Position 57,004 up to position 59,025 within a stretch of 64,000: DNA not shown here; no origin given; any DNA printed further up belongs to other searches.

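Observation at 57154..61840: Uncharacterised three-gene minus-strand block: membrane-anchored BNR beta-propeller, 201-aa protein and 573-aa coiled-coil protein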

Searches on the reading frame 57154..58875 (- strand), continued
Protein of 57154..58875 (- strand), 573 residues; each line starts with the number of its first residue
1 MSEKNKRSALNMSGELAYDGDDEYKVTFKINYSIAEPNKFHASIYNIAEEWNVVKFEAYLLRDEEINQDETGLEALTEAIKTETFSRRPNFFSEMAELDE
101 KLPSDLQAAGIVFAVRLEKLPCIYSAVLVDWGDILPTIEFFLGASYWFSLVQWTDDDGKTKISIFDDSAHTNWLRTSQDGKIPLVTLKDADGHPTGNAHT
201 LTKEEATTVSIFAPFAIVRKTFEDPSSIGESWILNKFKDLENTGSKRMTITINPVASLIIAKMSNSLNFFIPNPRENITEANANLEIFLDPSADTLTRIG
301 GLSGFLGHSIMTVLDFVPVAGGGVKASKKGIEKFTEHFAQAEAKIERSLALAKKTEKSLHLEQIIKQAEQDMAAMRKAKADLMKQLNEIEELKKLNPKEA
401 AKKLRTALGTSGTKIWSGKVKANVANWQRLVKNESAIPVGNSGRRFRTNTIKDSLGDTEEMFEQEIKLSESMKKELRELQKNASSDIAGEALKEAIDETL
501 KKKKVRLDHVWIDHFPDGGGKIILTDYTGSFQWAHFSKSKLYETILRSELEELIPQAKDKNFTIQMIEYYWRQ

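Call 82: fold_search(model_id=the predicted structure, library=pdb)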
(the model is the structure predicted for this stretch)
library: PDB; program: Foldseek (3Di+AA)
matches with E <= 10: 637; with E <= 0.001: 0
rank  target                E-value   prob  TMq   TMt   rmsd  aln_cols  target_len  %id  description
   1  9hhl_e                6.4e-03  0.69  0.10  0.07  30.6       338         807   14  Structure of Dynein-Dynactin-NuMA-LIS1 (released 2025-12-03)
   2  7z0l_B                1.5e-02  0.57  0.15  0.21  22.5       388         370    9  IL-27 signalling complex (released 2022-07-27)
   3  4i1r                  3.1e-02  0.89  0.12  0.19   9.0       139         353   15  Human MALT1 (caspase-IG3) in complex with thioridazine (released 2013-08-28)
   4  7fik_E                4.4e-02  0.08  0.07  0.05  21.0       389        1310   10  The cryo-EM structure of the CR subunit from X. laevis NPC (released 2022-11-09)
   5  7paw_B                6.8e-02  0.90  0.12  0.18   9.2       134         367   14  MALT1 in complex with compound 1 (released 2021-11-17)
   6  6yn9                  7.9e-02  0.89  0.13  0.19   8.3       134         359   10  MALT1(329-728) in complex with a sulfonamide containing compound (released 2020-06-24)
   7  8v4x_D                7.9e-02  0.87  0.13  0.19  10.1       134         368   13  Structure of MALT1 in complex with an allosteric inhibitor (released 2024-05-01)
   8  6h4a                  7.9e-02  0.82  0.12  0.19   9.1       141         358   11  Human MALT1(329-728) in complex with MLT-748 (released 2019-02-13)
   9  7z8k_e                7.9e-02  0.28  0.11  0.08  28.2       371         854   13  Cytoplasmic dynein (A1) bound to BICDR1 (released 2022-07-27)
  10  7ak1                  9.3e-02  0.82  0.13  0.19  10.2       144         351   11  Human MALT1(329-729) in complex with a chromane urea containing inhibitor (released 2020-12-09)
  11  7wb4_E                9.3e-02  0.06  0.07  0.04  21.5       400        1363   11  Cryo-EM structure of the NR subunit from X. laevis NPC (released 2022-03-02)
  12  8v4x_B                1.1e-01  0.69  0.12  0.17  10.2       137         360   13  Structure of MALT1 in complex with an allosteric inhibitor (released 2024-05-01)
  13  9mkd_B                1.1e-01  0.51  0.11  0.16   9.8       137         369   12  Crystal structure of MALT1 in complex with an allosteric inhibitor (released 2025-10-29)
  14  9m00_A                1.1e-01  0.15  0.10  0.16  18.5       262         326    7  Crystal Structure of the Basal pilin EbpB from Enterococcus faecalis with a partially disordered N-terminal domain. (released 2025-07-16)
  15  8z6h_B                1.2e-01  0.08  0.09  0.10  28.6       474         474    7  Structure of Polycystin-1/Polycystin-2 complex with Phosphatidylglycerol-bound (released 2025-04-23)
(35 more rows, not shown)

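Call 91: find_encoding_contigs(protein=P0017, flank=8000, max_places=3)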
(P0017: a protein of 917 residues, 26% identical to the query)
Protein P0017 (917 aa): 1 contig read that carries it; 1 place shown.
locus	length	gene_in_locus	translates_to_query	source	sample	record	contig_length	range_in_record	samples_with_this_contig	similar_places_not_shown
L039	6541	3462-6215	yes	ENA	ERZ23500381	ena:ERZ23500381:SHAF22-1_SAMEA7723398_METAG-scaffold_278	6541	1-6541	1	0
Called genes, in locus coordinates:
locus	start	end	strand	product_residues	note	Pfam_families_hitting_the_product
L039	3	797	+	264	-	?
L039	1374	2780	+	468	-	PF00648:Peptidase_C2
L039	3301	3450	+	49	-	-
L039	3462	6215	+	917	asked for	-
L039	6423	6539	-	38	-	?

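Call 92: find_encoding_contigs(protein=P0021, flank=8000, max_places=3)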
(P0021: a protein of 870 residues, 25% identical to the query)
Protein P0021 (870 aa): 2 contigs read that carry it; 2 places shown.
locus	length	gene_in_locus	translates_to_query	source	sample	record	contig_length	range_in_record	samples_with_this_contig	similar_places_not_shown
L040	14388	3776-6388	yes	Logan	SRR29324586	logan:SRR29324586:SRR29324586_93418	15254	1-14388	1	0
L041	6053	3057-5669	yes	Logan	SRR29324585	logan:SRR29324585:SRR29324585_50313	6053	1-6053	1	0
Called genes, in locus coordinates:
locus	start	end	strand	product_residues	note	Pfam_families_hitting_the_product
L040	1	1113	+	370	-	?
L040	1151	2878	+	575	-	PF00691:OmpA (weak)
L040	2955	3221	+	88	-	-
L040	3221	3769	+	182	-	PF01471:PG_binding_1, PF09374:PG_binding_3 (faint)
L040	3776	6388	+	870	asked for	-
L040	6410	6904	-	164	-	-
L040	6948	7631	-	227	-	-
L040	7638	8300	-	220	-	-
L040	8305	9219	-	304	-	-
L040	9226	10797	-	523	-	PF16075:DUF4815 (weak), PF04865:Baseplate_J, PF26079:Baseplate_J_C (weak)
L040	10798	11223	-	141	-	PF10934:Sheath_initiator, PF04965:GPW_gp25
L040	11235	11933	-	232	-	PF04717:Phage_base_V (weak)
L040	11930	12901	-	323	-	-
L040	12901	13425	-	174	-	PF19512:DUF6046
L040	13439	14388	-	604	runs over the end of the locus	?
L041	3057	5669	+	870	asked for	-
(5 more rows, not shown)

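Call 93: find_encoding_contigs(protein=P0020, flank=8000, max_places=3)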
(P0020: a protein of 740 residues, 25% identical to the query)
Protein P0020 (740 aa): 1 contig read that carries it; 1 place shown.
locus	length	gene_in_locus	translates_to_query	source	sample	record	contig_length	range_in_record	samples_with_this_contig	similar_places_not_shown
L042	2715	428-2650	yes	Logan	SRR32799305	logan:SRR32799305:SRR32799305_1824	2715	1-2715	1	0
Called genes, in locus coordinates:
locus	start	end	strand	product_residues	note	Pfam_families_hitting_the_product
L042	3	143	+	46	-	?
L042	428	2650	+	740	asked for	-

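Call 94: find_encoding_contigs(protein=P0026, flank=8000, max_places=3)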
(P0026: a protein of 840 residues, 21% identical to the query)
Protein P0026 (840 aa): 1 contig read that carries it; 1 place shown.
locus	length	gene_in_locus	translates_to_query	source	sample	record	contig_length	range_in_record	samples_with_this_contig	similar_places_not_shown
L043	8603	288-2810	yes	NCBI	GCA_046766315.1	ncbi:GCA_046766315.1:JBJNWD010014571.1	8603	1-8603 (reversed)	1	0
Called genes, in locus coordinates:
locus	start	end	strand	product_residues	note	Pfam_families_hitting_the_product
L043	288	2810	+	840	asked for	-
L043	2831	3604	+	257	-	PF13649:Methyltransf_25 (faint)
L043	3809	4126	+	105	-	-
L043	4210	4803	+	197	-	-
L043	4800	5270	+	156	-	PF04403:PqiA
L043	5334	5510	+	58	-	PF13396:PLDc_N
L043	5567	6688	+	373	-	PF13180:PDZ_2 (weak), PF17820:PDZ_6, PF01435:Peptidase_M48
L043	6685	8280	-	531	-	PF02690:Na_Pi_cotrans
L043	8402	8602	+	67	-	?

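Call 96: search_protein_families(library=phrogs, proteins=[L040:6410-6904:-, L040:6948-7631:-, L040:7638-8300:-, L040:8305-9219:-, L040:9226-10797:-, L040:11930-12901:-, L040:12901-13425:-, L040:3221-3769:+, L040:1151-2878:+, L040:2955-3221:+], max_evalue=0.01)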
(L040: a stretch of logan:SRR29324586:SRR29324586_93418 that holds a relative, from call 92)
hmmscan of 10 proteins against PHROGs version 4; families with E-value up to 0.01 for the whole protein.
L040:6410-6904:- (164 aa): 0 families

L040:6948-7631:- (227 aa): 1 family
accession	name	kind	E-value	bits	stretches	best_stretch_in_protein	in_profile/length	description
phrog_78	-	connector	0.00031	22.2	0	144-170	62-87/122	tail terminator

L040:7638-8300:- (220 aa): 0 families

L040:8305-9219:- (304 aa): 10 families
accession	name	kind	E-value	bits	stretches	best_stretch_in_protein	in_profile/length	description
phrog_1160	-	tail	6e-19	69.1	1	3-120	16-130/528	baseplate protein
phrog_6277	-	unknown function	9.6e-11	42.5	1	3-125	5-123/280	-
phrog_6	-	tail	5.5e-09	36.2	2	6-71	78-146/548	baseplate wedge subunit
phrog_7378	-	tail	1.3e-08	34.8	1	15-112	24-121/736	baseplate protein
phrog_4056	-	tail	4.1e-05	24.2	1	25-111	37-121/219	baseplate protein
phrog_521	-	tail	0.00022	21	1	7-134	30-150/534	tail protein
phrog_13726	-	unknown function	0.00053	19.5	1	20-111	19-108/800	-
phrog_5857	-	tail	0.00091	19.6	1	20-85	25-90/220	baseplate wedge subunit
phrog_5577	-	tail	0.0018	18.8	1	155-214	207-268/295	minor tail protein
phrog_2386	-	head and packaging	0.0068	15.5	1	51-119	52-117/1012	virion structural protein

L040:9226-10797:- (523 aa): 6 families
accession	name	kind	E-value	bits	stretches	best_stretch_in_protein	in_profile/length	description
phrog_6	-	tail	4e-53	181.9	2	254-519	162-405/548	baseplate wedge subunit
phrog_877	-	unknown function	2.8e-11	42.9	2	40-97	299-355/1141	-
phrog_31189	-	tail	8e-09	35.6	1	101-149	22-70/662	baseplate protein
phrog_2103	-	tail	0.00013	22.5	0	284-324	120-158/162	baseplate protein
phrog_3738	-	unknown function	0.0023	17.9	1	7-94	249-333/373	-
phrog_1608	-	tail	0.0079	16.7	0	398-485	75-168/192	tail protein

L040:11930-12901:- (323 aa): 5 families
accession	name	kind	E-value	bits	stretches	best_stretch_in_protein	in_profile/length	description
phrog_52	-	tail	7.9e-09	35.9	2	244-319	438-514/677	tail protein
phrog_196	-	tail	3.9e-08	33.3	1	52-164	148-271/536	baseplate hub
phrog_4930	-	tail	2.7e-07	31.1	1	21-285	17-280/319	baseplate hub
phrog_34501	-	tail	0.0013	19.3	1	47-114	50-118/251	tail protein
phrog_20474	-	lysis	0.0023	16.1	1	210-314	1339-1447/1954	endolysin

L040:12901-13425:- (174 aa): 1 family
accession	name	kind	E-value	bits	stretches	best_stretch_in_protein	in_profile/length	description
phrog_184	-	tail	0.0027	17.9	1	32-78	27-73/411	baseplate hub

L040:3221-3769:+ (182 aa): 11 families
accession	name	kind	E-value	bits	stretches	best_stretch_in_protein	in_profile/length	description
phrog_1493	-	lysis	3.1e-13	50.6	1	29-107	244-311/394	endolysin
phrog_2649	-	lysis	5.4e-12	47.1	1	27-108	176-242/261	endolysin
phrog_17214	-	lysis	5.2e-10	40.5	1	10-105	227-316/322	endolysin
phrog_1224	-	head and packaging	7.3e-08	33.1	1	28-102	6-65/438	endolysin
phrog_1512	-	lysis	5.9e-05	24.2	1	27-101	178-242/314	endolysin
phrog_9589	-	lysis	0.0001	23.3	1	11-74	188-251/281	endolysin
phrog_880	-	lysis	0.00044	20.8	1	32-102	373-432/435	endolysin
phrog_6707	-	lysis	0.00087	19.2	1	28-102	181-243/311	endolysin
phrog_102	-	lysis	0.0024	18.4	1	31-101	16-78/369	endolysin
phrog_23452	-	unknown function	0.003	18.7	0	31-71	60-103/135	-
phrog_16428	-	lysis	0.0044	16.7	1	51-102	480-519/520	endolysin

L040:1151-2878:+ (575 aa): 2 families
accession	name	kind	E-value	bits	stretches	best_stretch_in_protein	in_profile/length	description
phrog_7897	-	unknown function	3.1e-06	27.8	1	472-522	232-281/327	-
phrog_2834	-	unknown function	0.0015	19.4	0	328-397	10-68/78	-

L040:2955-3221:+ (88 aa): 0 families
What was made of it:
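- One subfamily sits beside a contractile-tail cluster (calls 92, 96).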

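Call 98: find_related_loci(query=A5, collection=viral_contigs, flank=10000)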
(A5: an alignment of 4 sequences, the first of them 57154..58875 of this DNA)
Query A5 (573 aa) in viral_contigs; peptide patterns used: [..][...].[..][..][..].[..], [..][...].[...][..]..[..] (x = any residue, [..] = any of these).
102 stretches matched a pattern, but none encodes a relative of the query by tblastn (E <= 1e-3).

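Call 100: find_related_loci(query=A7, collection=viral_contigs, flank=10000)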
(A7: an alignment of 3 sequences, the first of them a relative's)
Query A7 (870 aa) in viral_contigs; peptide patterns used: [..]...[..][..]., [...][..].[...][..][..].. (x = any residue, [..] = any of these).
600 stretches matched a pattern, but none encodes a relative of the query by tblastn (E <= 1e-3).

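Call 102: fold_search(model_id=the predicted structure, library=viral)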
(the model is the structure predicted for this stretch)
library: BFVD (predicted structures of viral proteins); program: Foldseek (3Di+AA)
matches with E <= 10: 537; with E <= 0.001: 0
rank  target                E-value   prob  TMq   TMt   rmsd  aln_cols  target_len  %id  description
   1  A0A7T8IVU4            6.9e-02  0.96  0.15  0.43   5.9       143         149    7  (no name in the UniProt tables at hand)
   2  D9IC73                7.3e-02  0.60  0.11  0.26  13.5       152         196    9  Conserved hypothetical phage protein [Escherichia phage RB16]
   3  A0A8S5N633            1.1e-01  0.25  0.08  0.21  22.3       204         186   12  Terminase small subunit [Siphoviridae sp. ctfWC31]
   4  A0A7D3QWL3            1.2e-01  0.89  0.12  0.40   9.3       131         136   12  Uncharacterized protein [Fadolivirus FV1/VV64]
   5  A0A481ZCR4            1.2e-01  0.14  0.10  0.17  22.0       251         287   12  Uncharacterized protein [Pithovirus LCPAC404]
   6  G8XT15                1.4e-01  0.30  0.11  0.20  11.7       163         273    7  Membrane glycoprotein UL119 [Saimiriine betaherpesvirus 4]
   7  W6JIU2                1.4e-01  0.15  0.10  0.19  22.9       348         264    7  BTB/POZ domain-containing protein [Alphaentomopoxvirus acuprea]
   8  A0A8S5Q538            2.2e-01  0.05  0.08  0.05  32.8       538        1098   11  Intein splicing domain [Siphoviridae sp. ctHiz26]
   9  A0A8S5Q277            2.4e-01  0.20  0.15  0.10  26.1       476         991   11  Uncharacterized protein [Siphoviridae sp. ctLqe90]
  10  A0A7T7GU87            2.6e-01  0.47  0.10  0.19  11.9       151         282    7  Collagen-like protein [Escherichia phage vB_EcoS-BECP10]
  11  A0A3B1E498            2.9e-01  0.93  0.09  0.57   4.2        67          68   10  (no name in the UniProt tables at hand)
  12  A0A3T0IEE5            2.9e-01  0.09  0.10  0.19  15.6       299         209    6  (no name in the UniProt tables at hand)
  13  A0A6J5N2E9            2.9e-01  0.08  0.09  0.06  33.3       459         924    8  Uncharacterized protein [uncultured Caudovirales phage]
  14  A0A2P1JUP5            3.0e-01  0.89  0.10  0.53   4.5        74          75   15  Uncharacterized protein [Bacillus phage Anath]
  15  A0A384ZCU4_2          3.0e-01  0.06  0.07  0.05  24.0       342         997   12  RNA-directed DNA polymerase [Taro bacilliform virus]
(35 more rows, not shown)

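Call 104: search_solved_structures(query=A7, max_evalue=5)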
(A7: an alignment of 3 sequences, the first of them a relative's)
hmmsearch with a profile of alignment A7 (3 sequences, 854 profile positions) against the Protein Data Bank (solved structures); distinct sequences matched with E-value up to 5: 22.
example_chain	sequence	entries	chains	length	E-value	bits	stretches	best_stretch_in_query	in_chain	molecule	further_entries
1l0b_A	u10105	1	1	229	0.012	16.8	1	670-740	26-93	BRCA1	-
3pxb_A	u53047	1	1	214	0.057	14.6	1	691-740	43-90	Breast cancer type 1 susceptibility protein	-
3pxc_X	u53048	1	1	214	0.27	12.3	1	691-740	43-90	Breast cancer type 1 susceptibility protein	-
8rz0_A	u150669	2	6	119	0.29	12.2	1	317-410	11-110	RH5-34EM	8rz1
4jlu_A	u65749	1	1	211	0.31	12.1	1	691-740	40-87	Breast cancer type 1 susceptibility protein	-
3pxa_A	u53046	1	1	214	0.32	12.1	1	691-740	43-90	Breast cancer type 1 susceptibility protein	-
2ing_X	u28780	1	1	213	0.32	12.1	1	691-740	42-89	Breast cancer type 1 susceptibility protein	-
3pxd_A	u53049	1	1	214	0.32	12.1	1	691-740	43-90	Breast cancer type 1 susceptibility protein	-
1jnx_X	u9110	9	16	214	0.32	12.1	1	691-740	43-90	BREAST CANCER TYPE 1 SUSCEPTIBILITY PROTEIN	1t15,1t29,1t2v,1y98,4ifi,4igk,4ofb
1n5o_X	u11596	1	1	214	0.32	12.1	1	691-740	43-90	Breast cancer type 1 susceptibility protein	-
1t2u_A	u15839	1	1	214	0.32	12.1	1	691-740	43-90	Breast cancer type 1 susceptibility protein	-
3pxe_A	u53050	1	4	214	0.32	12.1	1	691-740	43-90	Breast cancer type 1 susceptibility protein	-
3k15_A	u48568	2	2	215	0.32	12.1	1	691-740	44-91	Breast cancer type 1 susceptibility protein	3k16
9qpx_A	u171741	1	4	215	0.32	12.1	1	691-740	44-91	Breast cancer type 1 susceptibility protein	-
3k0h_A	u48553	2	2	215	0.32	12.1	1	691-740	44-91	Breast cancer type 1 susceptibility protein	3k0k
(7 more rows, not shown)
